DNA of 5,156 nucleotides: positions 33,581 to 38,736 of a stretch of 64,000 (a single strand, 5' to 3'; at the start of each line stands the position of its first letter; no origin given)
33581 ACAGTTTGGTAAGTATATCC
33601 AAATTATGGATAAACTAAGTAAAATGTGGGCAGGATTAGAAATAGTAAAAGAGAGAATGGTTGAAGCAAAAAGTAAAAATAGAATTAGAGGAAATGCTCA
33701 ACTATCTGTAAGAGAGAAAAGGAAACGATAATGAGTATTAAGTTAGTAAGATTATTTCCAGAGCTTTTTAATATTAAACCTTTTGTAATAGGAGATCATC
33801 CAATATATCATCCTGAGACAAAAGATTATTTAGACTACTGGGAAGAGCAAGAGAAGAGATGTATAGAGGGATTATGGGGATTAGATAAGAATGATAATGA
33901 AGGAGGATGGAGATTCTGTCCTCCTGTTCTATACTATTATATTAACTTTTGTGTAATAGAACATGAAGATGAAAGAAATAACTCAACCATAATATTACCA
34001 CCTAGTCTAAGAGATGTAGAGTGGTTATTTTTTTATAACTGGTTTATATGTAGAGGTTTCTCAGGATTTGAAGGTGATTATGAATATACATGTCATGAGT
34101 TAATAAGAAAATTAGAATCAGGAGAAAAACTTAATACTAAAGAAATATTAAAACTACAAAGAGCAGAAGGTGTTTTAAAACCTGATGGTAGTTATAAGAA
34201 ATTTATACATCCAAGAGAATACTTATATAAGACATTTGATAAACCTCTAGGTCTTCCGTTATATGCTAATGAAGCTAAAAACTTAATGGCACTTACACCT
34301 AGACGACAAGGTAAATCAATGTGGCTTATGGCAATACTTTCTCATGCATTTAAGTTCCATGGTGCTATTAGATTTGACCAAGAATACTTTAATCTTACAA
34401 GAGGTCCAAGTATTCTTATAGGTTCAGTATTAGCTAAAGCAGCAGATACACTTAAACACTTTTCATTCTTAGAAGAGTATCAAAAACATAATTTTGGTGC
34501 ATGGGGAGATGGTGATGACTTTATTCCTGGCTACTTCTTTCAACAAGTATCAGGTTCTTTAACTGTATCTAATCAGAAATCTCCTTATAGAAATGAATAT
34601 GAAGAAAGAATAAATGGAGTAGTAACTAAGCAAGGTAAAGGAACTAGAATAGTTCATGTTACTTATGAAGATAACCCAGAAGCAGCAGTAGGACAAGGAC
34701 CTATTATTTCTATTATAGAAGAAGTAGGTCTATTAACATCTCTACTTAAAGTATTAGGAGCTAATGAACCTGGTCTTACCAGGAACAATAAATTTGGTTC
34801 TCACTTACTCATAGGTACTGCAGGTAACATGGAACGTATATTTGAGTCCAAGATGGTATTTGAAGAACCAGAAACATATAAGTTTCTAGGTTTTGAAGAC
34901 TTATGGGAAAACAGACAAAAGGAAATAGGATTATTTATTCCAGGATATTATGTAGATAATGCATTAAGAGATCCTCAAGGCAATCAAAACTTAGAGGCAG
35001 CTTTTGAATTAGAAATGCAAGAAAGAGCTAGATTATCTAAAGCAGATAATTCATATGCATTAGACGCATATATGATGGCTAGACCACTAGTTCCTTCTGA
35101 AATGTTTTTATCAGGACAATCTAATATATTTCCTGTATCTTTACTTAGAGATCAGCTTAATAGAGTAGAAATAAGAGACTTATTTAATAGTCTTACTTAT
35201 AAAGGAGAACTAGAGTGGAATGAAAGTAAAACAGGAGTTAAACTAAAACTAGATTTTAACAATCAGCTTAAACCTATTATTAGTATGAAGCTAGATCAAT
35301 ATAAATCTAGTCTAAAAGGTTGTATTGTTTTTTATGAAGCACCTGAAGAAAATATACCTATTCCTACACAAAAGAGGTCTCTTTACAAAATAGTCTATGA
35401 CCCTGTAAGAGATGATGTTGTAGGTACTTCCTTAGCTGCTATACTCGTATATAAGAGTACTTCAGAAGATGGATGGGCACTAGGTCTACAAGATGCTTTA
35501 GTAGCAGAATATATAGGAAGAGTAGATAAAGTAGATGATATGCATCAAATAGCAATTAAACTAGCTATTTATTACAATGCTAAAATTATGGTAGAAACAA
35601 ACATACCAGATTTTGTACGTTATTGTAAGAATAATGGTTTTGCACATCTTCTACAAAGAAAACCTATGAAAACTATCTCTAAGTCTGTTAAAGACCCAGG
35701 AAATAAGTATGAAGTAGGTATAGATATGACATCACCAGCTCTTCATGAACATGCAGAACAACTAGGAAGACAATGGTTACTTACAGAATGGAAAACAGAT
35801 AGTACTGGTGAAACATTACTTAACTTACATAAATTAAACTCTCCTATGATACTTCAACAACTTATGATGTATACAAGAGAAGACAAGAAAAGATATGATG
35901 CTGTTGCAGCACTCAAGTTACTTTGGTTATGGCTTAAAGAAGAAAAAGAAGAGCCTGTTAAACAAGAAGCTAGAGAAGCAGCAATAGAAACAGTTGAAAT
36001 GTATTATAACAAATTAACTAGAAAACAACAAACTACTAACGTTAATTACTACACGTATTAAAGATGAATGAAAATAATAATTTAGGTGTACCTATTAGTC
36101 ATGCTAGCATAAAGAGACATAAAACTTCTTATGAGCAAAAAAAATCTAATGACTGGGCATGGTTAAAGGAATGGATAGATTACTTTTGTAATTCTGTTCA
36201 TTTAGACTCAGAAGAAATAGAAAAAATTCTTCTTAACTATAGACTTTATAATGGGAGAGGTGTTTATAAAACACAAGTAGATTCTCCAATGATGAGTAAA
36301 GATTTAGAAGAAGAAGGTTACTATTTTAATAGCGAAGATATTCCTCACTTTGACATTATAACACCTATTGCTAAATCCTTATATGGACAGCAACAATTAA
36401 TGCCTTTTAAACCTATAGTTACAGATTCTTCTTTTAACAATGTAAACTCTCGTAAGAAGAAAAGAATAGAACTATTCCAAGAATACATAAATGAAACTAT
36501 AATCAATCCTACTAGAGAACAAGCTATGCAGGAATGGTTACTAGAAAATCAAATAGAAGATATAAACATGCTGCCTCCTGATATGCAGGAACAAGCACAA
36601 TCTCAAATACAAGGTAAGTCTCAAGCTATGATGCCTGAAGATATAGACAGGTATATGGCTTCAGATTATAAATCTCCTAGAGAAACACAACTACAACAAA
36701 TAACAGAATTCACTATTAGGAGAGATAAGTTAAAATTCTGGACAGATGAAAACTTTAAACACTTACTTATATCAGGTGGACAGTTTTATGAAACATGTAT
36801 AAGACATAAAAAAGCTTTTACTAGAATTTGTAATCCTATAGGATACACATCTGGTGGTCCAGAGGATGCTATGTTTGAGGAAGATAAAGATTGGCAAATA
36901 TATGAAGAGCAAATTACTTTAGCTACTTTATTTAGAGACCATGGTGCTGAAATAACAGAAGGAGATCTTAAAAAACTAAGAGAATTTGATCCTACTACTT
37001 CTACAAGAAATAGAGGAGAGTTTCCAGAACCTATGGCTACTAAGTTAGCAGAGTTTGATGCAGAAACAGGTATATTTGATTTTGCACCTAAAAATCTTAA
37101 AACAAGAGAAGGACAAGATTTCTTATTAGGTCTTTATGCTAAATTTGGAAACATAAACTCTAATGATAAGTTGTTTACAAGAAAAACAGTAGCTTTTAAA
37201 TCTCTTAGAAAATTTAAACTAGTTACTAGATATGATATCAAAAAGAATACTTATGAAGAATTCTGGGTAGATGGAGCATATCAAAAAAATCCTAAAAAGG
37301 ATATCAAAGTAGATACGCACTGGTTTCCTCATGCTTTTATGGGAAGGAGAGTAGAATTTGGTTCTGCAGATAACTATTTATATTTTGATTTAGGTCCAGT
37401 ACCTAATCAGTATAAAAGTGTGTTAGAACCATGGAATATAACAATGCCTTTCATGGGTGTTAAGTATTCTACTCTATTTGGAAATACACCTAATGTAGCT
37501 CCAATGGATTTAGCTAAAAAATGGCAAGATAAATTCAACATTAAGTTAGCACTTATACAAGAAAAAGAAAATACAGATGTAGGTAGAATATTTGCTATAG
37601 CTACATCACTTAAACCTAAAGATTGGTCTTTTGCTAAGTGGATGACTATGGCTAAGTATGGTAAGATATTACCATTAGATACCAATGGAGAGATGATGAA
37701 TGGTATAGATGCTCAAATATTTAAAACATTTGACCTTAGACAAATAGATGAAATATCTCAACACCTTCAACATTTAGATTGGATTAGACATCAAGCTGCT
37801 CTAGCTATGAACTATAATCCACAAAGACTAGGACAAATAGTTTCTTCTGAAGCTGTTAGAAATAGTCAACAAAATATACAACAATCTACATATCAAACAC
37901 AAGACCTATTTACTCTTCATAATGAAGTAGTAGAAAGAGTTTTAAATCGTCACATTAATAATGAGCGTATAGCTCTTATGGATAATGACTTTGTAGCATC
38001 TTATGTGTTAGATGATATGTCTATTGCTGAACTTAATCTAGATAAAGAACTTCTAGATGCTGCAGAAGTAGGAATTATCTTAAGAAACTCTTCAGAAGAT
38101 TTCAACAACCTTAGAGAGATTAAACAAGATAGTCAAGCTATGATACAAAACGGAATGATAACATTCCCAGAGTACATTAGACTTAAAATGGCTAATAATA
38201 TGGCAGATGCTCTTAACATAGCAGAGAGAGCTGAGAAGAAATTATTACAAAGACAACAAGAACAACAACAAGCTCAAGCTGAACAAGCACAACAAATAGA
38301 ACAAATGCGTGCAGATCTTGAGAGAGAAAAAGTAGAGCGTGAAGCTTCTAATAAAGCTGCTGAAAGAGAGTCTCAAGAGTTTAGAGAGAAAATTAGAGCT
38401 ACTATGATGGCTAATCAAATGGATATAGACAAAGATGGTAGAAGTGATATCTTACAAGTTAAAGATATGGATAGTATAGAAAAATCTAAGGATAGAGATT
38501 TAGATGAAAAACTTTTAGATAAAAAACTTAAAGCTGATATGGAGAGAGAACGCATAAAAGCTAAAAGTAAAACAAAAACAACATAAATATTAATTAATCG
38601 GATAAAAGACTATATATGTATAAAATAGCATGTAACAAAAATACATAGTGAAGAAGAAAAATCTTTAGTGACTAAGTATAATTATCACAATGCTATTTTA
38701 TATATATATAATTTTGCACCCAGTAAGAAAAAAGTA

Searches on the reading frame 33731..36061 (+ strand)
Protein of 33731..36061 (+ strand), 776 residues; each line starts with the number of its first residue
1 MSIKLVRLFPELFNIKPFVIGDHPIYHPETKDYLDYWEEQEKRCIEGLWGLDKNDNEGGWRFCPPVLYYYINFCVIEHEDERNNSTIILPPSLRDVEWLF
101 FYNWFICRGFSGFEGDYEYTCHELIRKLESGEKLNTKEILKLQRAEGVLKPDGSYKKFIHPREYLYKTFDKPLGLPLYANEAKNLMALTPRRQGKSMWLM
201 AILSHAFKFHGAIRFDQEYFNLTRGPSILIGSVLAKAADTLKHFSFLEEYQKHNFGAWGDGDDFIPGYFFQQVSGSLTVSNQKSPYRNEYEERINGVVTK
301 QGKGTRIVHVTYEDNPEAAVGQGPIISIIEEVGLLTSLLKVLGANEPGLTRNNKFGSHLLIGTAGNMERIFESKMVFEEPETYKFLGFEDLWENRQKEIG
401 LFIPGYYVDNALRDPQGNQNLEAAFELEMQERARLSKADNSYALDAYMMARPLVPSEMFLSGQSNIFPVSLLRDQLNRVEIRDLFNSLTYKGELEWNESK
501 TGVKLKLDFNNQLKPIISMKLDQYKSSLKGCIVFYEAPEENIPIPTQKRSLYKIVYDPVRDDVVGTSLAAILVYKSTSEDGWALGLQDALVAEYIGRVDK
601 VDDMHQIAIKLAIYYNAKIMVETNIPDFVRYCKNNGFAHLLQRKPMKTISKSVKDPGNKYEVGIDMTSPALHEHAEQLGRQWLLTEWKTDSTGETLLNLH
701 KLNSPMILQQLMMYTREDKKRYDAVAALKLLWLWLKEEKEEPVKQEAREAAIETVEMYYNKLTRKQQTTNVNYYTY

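Call 10: search_protein_families(library=phrogs, proteins=[window:33731-36061:+], max_evalue=0.001)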
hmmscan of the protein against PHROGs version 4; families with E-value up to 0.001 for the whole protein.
window:33731-36061:+ (776 aa): 1 family
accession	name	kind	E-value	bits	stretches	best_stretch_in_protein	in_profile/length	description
phrog_6681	-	head and packaging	7e-93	313.3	1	20-755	78-743/758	terminase large subunit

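Call 12: search_dna_similar(query=window:33731-36061:+, collection=phages, mode=protein, max_rows=25)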
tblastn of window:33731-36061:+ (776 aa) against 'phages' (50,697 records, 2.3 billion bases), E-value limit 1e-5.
Records with a match: 147; places in all: 147; records where one place covers at least 80% of the query: 31.
Best place of each record, by identity: <60% 147.
By first word of the organism name: uncultured 55; Bacteroides 32; Flavobacterium 29; Bacteriophage 7; CrAssphage 7; Cellulophaga 2; Azobacteroides 2; IAS 2; crAssphage 2; Caudoviricetes 2; and 7 more.
By host as written in the record: - 72; Bacteroides intestinalis DSM 108646 25; Flavobacterium psychrophilum 950106-1/1 12; Bacteroides cellulosilyticus 4; Flavobacterium psychrophilum 020612-2/1 3; Flavobacterium psychrophilum strain FPS-D10 3; Homo sapiens 3; Cellulophaga baltica #14 2; and 16 more.
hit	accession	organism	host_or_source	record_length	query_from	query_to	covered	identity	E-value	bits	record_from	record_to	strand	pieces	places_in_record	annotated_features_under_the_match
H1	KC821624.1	Cellulophaga phage phi14:2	Cellulophaga baltica #14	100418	10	727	93%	32.4%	3e-101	349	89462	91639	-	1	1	hypothetical protein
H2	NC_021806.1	Cellulophaga phage phi14:2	Cellulophaga baltica #14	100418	10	727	93%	32.4%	3e-101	349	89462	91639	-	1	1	g094: terminase large subunit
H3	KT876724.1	Flavobacterium phage FpV4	Flavobacterium psychrophilum 950106-1/1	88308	68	727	85%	26.8%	9e-39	162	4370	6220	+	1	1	hypothetical protein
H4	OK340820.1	Flavobacterium phage FpV4-1.1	Flavobacterium psychrophilum 020612-2/1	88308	68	727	85%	26.8%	9e-39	162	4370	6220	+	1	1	record has no annotation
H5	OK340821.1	Flavobacterium phage FpV4-1.2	Flavobacterium psychrophilum 020612-2/1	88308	68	727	85%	26.8%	9e-39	162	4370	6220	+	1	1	record has no annotation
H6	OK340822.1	Flavobacterium phage FpV4-1.3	Flavobacterium psychrophilum 020612-2/1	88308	68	727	85%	26.8%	9e-39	162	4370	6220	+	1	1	record has no annotation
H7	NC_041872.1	Flavobacterium phage FpV4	Flavobacterium psychrophilum 950106-1/1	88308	68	727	85%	26.8%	9e-39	162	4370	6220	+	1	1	terminase large subunit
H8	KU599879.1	Flavobacterium phage Fpv3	Flavobacterium psychrophilum 950106-1/1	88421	68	727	85%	26.8%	9e-39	162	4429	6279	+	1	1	hypothetical protein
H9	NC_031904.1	Flavobacterium phage Fpv3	Flavobacterium psychrophilum 950106-1/1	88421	68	727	85%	26.8%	9e-39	162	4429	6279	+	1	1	terminase large subunit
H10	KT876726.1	Flavobacterium phage FpV21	Flavobacterium psychrophilum 950106-1/1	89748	68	727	85%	26.6%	6e-39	162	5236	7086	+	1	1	hypothetical protein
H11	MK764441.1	Flavobacterium phage FPSV-F12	Flavobacterium psychrophilum 950106-1/1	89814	68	727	85%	26.6%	6e-39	162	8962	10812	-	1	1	hypothetical protein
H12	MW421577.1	Flavobacterium phage FPSV-S30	Flavobacterium psychrophilum strain ...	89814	68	727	85%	26.6%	6e-39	162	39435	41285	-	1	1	record has no annotation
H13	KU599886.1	Flavobacterium phage Fpv20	Flavobacterium psychrophilum 950106-1/1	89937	68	727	85%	26.6%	6e-39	162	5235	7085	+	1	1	hypothetical protein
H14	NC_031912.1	Flavobacterium phage Fpv20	Flavobacterium psychrophilum 950106-1/1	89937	68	727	85%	26.6%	6e-39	162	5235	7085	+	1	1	terminase large subunit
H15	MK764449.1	Flavobacterium phage FPSV-S29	Flavobacterium psychrophilum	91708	68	727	85%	26.5%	3e-38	160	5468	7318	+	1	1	hypothetical protein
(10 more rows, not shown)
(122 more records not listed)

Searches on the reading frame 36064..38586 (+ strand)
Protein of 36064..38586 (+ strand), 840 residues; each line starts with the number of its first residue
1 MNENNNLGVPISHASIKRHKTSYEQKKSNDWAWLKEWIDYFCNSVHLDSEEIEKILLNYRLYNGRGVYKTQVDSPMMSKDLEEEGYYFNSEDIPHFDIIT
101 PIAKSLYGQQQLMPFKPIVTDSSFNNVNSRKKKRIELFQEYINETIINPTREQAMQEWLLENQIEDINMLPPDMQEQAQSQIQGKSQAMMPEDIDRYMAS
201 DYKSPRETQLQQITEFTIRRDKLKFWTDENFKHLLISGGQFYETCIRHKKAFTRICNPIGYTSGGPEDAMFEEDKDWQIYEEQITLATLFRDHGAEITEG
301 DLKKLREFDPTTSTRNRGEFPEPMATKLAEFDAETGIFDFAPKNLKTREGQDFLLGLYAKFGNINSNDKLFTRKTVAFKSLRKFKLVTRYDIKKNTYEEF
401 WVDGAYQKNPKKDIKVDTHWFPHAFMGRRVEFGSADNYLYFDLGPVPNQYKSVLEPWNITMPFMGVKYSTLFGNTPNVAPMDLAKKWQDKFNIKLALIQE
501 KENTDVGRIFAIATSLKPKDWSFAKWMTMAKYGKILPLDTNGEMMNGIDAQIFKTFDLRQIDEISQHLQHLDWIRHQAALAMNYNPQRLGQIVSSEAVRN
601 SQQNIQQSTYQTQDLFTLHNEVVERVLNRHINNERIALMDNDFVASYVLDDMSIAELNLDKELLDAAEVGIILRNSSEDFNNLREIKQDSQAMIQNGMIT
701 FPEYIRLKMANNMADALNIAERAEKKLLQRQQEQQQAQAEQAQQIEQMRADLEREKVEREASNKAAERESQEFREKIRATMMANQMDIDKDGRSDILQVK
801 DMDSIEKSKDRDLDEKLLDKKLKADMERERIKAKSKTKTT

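Call 10: search_protein_families(library=phrogs, proteins=[window:36064-38586:+], max_evalue=0.001)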
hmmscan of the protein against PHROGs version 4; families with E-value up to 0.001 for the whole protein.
window:36064-38586:+ (840 aa): 1 family
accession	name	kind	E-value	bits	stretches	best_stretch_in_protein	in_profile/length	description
phrog_6547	-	head and packaging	6.5e-71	240.4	1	16-835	9-803/827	portal protein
